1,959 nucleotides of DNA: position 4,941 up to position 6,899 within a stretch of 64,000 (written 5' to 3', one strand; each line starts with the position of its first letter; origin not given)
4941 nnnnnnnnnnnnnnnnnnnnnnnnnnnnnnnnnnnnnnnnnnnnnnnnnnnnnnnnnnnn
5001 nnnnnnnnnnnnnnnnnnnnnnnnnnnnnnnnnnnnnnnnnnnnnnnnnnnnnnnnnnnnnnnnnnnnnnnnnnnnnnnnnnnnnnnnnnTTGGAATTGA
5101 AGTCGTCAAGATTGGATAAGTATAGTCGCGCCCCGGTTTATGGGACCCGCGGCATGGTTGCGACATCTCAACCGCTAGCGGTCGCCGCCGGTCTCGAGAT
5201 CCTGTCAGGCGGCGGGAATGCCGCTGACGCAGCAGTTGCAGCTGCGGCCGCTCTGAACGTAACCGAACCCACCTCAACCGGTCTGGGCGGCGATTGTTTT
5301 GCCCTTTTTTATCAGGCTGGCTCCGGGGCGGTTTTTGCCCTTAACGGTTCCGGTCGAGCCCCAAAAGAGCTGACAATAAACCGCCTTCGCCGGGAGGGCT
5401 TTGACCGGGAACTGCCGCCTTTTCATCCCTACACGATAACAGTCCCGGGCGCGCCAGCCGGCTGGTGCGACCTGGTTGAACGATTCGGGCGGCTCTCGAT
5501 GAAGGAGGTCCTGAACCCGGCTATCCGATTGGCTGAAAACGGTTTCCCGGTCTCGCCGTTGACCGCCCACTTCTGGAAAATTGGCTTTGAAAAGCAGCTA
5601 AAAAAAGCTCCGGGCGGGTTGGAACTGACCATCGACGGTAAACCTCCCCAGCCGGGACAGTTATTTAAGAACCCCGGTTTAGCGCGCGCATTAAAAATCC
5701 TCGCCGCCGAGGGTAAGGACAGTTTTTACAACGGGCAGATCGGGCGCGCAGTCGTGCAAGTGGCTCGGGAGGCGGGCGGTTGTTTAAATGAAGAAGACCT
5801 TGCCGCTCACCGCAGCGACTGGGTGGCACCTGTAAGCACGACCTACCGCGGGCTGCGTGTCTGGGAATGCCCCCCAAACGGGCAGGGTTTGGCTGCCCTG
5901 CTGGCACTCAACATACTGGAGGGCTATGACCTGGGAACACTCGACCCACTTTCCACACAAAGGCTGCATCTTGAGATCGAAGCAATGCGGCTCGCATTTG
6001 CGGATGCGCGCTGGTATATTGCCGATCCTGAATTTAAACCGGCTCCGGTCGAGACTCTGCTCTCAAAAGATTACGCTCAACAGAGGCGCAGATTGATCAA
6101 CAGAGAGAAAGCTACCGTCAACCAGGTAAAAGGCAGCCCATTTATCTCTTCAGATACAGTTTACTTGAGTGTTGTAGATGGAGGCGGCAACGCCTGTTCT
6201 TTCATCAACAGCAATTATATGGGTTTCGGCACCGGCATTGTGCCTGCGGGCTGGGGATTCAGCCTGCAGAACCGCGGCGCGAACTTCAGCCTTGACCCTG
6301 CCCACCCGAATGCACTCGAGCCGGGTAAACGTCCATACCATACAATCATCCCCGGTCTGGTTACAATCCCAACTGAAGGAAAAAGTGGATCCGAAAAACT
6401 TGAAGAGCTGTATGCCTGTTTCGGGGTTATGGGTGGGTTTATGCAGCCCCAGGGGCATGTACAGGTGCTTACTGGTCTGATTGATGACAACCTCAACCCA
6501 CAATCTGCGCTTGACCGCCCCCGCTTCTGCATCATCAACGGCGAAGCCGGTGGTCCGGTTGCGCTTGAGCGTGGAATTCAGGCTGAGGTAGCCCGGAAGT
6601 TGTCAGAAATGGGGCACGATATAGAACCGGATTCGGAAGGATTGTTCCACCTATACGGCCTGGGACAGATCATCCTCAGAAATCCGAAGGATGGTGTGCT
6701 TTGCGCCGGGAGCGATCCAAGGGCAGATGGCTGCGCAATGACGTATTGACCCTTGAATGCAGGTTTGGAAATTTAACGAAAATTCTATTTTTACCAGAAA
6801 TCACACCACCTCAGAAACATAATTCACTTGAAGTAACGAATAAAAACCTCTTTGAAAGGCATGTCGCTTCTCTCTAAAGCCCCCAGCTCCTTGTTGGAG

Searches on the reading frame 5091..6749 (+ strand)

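Call 4: search_protein_families(library=pfam, proteins=[window:5091-6749:+], max_evalue=0.01)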
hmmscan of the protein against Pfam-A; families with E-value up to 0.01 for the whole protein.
window:5091-6749:+ (552 aa): 1 family
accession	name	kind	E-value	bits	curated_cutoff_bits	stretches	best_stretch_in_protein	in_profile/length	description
PF01019.26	G_glu_transpept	-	1.8e-143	479.5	27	1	36-547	2-512/512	Gamma-glutamyltranspeptidase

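Call 5: search_protein_families(library=ncbifam, proteins=[window:5091-6749:+], max_evalue=0.01)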
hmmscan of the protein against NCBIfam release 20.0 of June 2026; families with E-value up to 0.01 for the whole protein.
window:5091-6749:+ (552 aa): 2 families
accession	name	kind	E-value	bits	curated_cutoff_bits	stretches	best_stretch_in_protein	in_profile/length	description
TIGR00066.1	g_glut_trans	equivalog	4.9e-102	342.1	357.85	1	21-544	1-518/518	gamma-glutamyltransferase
NF007187.0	PRK09615.1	equivalog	1.5e-60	205.1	990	1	14-545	43-573/581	gamma-glutamyltransferase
